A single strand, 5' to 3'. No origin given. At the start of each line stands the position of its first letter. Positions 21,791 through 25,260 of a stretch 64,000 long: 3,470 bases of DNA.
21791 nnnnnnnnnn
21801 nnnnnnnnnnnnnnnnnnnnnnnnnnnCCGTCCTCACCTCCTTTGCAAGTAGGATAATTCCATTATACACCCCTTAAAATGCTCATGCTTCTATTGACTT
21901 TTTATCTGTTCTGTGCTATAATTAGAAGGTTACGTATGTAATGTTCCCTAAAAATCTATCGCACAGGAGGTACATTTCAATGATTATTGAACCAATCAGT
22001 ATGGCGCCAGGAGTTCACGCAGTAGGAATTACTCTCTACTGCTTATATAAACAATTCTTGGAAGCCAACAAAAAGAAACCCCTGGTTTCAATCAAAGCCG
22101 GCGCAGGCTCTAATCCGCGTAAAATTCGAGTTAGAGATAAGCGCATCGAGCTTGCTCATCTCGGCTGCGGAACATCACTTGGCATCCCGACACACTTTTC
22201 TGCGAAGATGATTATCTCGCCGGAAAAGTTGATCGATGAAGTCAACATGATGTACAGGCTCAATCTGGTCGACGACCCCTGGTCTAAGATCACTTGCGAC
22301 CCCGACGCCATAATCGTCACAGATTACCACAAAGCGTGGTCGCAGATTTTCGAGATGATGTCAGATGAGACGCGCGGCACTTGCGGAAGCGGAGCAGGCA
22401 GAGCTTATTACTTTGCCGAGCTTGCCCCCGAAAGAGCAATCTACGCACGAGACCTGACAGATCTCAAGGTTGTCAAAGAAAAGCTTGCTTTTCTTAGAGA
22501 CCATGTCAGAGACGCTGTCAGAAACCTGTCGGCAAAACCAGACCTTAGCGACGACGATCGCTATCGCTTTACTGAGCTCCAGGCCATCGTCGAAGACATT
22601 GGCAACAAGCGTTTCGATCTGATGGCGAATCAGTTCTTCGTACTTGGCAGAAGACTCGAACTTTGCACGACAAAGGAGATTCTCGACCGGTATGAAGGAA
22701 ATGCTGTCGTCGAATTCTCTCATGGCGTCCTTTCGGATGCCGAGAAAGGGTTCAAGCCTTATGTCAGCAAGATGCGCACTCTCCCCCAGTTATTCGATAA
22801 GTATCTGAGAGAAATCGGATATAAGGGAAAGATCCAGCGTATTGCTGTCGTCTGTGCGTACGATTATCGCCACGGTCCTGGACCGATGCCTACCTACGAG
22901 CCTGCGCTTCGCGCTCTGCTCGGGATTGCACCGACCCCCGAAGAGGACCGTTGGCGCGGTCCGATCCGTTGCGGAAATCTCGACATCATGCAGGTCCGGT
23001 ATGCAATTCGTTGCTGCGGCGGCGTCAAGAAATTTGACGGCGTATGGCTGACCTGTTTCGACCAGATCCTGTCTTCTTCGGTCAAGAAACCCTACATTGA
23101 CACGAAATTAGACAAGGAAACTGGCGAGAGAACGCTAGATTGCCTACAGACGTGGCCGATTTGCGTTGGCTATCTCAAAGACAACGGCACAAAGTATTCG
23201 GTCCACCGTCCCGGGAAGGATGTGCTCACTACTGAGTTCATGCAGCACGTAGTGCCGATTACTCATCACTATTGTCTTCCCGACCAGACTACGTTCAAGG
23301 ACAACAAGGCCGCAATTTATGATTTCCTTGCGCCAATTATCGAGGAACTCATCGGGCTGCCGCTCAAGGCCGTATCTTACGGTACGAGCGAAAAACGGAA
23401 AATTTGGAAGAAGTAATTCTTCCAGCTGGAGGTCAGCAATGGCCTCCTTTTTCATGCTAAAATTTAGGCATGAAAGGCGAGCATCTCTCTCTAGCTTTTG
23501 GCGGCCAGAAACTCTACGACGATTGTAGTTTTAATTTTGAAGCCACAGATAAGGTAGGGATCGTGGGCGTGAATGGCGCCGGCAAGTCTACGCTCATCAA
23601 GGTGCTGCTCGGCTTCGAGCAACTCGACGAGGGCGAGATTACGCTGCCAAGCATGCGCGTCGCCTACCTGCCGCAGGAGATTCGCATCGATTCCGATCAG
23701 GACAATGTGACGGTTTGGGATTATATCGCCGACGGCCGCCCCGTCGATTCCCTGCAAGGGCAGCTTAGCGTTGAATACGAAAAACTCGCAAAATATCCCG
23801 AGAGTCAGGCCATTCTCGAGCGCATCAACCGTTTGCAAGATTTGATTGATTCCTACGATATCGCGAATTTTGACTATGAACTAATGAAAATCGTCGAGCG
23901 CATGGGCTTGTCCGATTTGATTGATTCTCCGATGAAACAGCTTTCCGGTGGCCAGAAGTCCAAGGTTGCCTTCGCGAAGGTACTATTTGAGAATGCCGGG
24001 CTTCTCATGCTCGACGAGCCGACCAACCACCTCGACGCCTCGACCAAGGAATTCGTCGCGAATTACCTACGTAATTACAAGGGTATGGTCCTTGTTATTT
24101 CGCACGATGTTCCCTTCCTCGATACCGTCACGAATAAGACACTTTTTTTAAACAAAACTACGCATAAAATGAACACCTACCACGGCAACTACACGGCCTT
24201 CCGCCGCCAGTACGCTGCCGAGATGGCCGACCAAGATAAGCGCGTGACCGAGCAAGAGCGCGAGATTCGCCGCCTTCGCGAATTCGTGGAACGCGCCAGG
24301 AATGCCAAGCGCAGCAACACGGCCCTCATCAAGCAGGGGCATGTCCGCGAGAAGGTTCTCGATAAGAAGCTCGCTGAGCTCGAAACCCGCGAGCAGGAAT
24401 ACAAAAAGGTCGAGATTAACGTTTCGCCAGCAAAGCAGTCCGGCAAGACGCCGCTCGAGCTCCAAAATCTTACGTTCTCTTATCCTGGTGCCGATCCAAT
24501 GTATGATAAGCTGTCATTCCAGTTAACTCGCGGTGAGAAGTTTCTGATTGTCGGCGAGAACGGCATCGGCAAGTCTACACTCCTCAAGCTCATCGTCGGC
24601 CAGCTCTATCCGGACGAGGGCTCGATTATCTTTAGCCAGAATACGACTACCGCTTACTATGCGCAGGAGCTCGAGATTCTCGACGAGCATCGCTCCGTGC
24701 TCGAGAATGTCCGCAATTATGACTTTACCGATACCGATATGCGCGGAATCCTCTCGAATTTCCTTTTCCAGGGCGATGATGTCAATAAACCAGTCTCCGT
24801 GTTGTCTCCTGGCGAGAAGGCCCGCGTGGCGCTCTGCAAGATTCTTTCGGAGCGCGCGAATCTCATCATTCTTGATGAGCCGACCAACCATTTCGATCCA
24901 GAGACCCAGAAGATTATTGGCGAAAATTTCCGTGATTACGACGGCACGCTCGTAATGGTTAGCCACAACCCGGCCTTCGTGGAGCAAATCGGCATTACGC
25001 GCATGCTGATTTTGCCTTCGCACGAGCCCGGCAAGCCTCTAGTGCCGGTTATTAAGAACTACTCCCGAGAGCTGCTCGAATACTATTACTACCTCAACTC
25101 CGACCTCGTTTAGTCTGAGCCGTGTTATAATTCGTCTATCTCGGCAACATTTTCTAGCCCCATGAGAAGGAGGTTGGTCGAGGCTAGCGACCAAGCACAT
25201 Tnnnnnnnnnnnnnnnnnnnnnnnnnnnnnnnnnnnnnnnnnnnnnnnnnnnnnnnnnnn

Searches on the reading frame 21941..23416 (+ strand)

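Call 91: search_protein_families(library=pfam, proteins=[window:21941-23416:+], max_evalue=0.00001)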
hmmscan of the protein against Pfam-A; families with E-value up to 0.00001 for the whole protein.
window:21941-23416:+ (491 aa): 1 family
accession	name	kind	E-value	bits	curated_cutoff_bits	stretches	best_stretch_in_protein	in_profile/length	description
PF00709.27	Adenylsucc_synt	-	4.9e-20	72.1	27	1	61-374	38-327/416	Adenylosuccinate synthetase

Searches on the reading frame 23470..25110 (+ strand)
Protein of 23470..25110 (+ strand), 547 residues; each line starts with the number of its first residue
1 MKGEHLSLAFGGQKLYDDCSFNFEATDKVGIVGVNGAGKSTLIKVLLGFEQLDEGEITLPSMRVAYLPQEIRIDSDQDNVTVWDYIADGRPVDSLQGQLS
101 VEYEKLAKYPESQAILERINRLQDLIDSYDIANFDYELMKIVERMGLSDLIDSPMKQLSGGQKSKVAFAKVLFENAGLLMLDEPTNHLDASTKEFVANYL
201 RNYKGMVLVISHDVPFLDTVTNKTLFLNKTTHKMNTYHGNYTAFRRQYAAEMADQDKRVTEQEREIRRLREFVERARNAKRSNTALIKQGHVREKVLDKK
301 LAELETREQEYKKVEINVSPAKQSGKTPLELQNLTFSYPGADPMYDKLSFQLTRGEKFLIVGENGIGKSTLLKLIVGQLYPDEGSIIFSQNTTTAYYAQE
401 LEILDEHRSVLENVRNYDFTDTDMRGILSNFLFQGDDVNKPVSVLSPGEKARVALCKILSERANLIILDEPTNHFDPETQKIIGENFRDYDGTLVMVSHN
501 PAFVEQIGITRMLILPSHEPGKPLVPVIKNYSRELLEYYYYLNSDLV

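Call 25: find_related_loci(query=window:23470-25110:+, collection=genome_contigs, flank=10000)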
Query window:23470-25110:+ (547 aa) in genome_contigs; peptide patterns used: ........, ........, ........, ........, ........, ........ (x = any residue, [..] = any of these).
505 stretches matched a pattern; 471 encode a relative of the query (tblastn E <= 1e-3); the best 80 are kept; 80 distinct loci.
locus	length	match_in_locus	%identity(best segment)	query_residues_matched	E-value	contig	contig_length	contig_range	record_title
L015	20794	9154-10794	96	1-547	0e+0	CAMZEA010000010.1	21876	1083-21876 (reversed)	MAG TPA_asm: uncultured Candidatus Saccharibacteria bacterium isolate SRR10912533_bin.53_metaWRAP_v1.3_MAG genome assemb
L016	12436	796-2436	96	1-547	0e+0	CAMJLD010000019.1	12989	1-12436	MAG: uncultured Candidatus Saccharibacteria bacterium isolate SRR12081302_bin.54_metaWRAP_v1.3_MAG genome assembly, cont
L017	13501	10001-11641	91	1-547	0e+0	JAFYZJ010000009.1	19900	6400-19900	Candidatus Saccharibacteria bacterium isolate RGIG7560 Water_buffalos_Omasum-2__c137087, whole genome shotgun sequence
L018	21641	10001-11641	81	1-547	0e+0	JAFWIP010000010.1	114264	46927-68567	Candidatus Saccharibacteria bacterium isolate RGIG5773 Sheep_Ileum-4__c244587, whole genome shotgun sequence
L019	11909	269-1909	81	1-547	0e+0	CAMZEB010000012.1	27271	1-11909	MAG TPA_asm: uncultured Candidatus Saccharibacteria bacterium isolate SRR10912533_bin.50_metaWRAP_v1.3_MAG genome assemb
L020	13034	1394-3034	82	1-547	0e+0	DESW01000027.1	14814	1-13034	MAG TPA_asm: Candidatus Saccharibacteria bacterium UBA3304 UBA3304_contig_266754, whole genome shotgun sequence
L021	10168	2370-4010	78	1-547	0e+0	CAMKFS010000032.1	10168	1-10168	MAG: uncultured Candidatus Saccharibacteria bacterium isolate SRR12081295_bin.58_metaWRAP_v1.3_MAG genome assembly, cont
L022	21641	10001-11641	79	1-547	0e+0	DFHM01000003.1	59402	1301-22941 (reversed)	MAG TPA_asm: Candidatus Saccharibacteria bacterium UBA3723 UBA3723_contig_13080, whole genome shotgun sequence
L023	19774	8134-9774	81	1-547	0e+0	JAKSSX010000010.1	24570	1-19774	MAG: Candidatus Saccharibacteria bacterium isolate Horse_feces292 MAG292_10, whole genome shotgun sequence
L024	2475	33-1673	78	1-547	0e+0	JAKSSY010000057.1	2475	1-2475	MAG: Candidatus Saccharibacteria bacterium isolate Horse_feces293 MAG293_57, whole genome shotgun sequence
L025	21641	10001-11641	78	1-547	0e+0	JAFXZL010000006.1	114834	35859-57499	Candidatus Saccharibacteria bacterium isolate RGIG6886 Sheep_Rumen-5__c1322144, whole genome shotgun sequence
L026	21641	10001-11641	78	1-547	0e+0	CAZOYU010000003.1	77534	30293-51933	MAG TPA_asm: uncultured Candidatus Saccharibacteria bacterium isolate binchicken_co323_423 genome assembly, contig: NODE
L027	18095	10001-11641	78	1-547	0e+0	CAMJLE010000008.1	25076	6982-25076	MAG: uncultured Candidatus Saccharibacteria bacterium isolate SRR12081297_bin.80_metaWRAP_v1.3_MAG genome assembly, cont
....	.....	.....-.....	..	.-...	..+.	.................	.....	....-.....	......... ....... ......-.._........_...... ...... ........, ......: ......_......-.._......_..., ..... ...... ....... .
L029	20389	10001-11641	77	1-547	0e+0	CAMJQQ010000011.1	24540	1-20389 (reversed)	MAG: uncultured Candidatus Saccharibacteria bacterium isolate SRR12081296_bin.6_metaWRAP_v1.3_MAG genome assembly, conti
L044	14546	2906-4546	73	1-547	0e+0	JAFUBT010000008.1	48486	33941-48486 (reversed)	Candidatus Saccharibacteria bacterium isolate RGIG4350 Roe_deer_Jejunum-1__c201719, whole genome shotgun sequence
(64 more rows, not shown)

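Call 54: find_related_loci(query=window:23470-25110:+, collection=metagenome_contigs, flank=8000)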
Query window:23470-25110:+ (547 aa) in metagenome_contigs; peptide patterns used: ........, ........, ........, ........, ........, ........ (x = any residue, [..] = any of these).
520 stretches matched a pattern; 393 encode a relative of the query (tblastn E <= 1e-3); the best 80 are kept; 80 distinct loci.
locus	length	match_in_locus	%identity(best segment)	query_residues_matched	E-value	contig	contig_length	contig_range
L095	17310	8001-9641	99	1-547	0e+0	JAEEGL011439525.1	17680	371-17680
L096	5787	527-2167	96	1-547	0e+0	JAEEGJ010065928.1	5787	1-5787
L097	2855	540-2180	96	1-547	0e+0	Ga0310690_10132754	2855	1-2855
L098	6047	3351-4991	92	1-547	0e+0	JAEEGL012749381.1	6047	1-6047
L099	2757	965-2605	91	1-547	0e+0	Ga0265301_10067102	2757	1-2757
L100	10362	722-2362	83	1-547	0e+0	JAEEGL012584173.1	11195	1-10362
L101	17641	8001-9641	82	1-547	0e+0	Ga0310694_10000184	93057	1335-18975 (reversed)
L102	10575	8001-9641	80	1-547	0e+0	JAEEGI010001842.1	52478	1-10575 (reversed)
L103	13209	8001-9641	80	1-547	0e+0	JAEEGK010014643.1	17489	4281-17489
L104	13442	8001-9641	80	1-547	0e+0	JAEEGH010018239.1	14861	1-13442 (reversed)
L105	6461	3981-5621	80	1-547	0e+0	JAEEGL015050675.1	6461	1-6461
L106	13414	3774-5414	79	1-547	0e+0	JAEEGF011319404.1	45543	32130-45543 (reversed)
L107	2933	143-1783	77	1-547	0e+0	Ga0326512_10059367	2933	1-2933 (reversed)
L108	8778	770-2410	79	1-547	0e+0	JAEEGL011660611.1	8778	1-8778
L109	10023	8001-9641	79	1-547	0e+0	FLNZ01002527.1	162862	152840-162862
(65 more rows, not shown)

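Call 59: search_protein_families(library=pfam, proteins=[L016:2574-3155:+, L095:13253-13852:-, L095:13955-14476:+, L095:14802-16907:-, L044:4646-5506:+], max_evalue=0.01)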
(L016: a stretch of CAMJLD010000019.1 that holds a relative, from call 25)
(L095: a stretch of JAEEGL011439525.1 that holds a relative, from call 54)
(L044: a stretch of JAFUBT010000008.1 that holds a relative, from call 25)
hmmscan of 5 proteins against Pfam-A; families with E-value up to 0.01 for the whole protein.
L016:2574-3155:+ (193 aa): 0 families

L095:13253-13852:- (199 aa): 0 families

L095:13955-14476:+ (173 aa): 1 family
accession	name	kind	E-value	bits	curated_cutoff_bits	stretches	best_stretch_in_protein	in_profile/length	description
PF07501.17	G5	-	6.4e-19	68.4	23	1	43-117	1-75/75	G5 domain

L095:14802-16907:- (701 aa): 5 families
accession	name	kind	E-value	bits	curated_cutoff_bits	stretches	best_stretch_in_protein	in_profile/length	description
PF14311.12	DUF4379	-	5.9e-153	497.6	24.5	8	151-205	1-56/56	Probable Treble clef zinc finger domain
PF22799.2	PIR1-like_C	-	4.6e-09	37.3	27.6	0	292-339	32-71/74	Cell wall mannoprotein PIR1-like, C-terminal domain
PF09723.15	Zn_ribbon_8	-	1.1e-06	28.9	34.4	0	597-623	7-35/41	Zinc ribbon domain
PF19653.4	DUF6156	-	0.0051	17.3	27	0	278-316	46-84/96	Family of unknown function (DUF6156)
PF04480.18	DUF559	-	0.0077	16.5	20.6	0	350-427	16-93/109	Protein of unknown function (DUF559)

L044:4646-5506:+ (286 aa): 26 families (the best 25 are shown)
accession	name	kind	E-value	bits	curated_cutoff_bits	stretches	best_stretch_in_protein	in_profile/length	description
PF00196.25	GerE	-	2.2e-13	50.1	23.5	2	19-56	13-50/57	Bacterial regulatory proteins, luxR family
PF13384.12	HTH_23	-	3.9e-11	42.8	24.6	1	18-40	12-34/50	Homeodomain-like domain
PF08281.18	Sigma70_r4_2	-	8.8e-11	41.7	25.7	1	21-42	24-45/54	Sigma-70, region 4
PF13936.12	HTH_38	-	3e-10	40.1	27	1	18-40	15-37/44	Helix-turn-helix domain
PF13551.12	HTH_29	-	2e-09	37.9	28.1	0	19-40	7-29/64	Winged helix-turn helix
PF02796.21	HTH_7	-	7e-09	36.1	23.8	0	79-105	17-43/45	Helix-turn-helix domain of resolvase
PF14493.12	HTH_40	-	1.6e-08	35.2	27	1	78-120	7-50/89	Helix-turn-helix domain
PF04967.18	HTH_10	-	2.4e-07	30.9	23.1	0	26-44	26-44/53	HTH DNA binding domain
PF13412.12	HTH_24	-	5.6e-07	29.5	21.9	0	23-44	17-38/48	Winged helix-turn-helix DNA-binding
PF21476.4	PF0610-like_N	-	7e-06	26.6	33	1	22-56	13-47/50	PF0610-like, N-terminal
PF08279.18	HTH_11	-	7.8e-06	26.1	25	0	82-109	15-40/55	HTH domain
PF13518.12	HTH_28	-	8.7e-06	26.2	25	0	19-40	8-29/52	Helix-turn-helix domain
PF00440.29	TetR_N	-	2.1e-05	24.6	24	0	84-103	17-36/47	Bacterial regulatory proteins, tetR family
PF13556.12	HTH_30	-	8.9e-05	22.6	27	0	22-54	11-43/59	PucR C-terminal helix-turn-helix domain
PF13730.12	HTH_36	-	0.00013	22.1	25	0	25-44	27-46/55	Helix-turn-helix domain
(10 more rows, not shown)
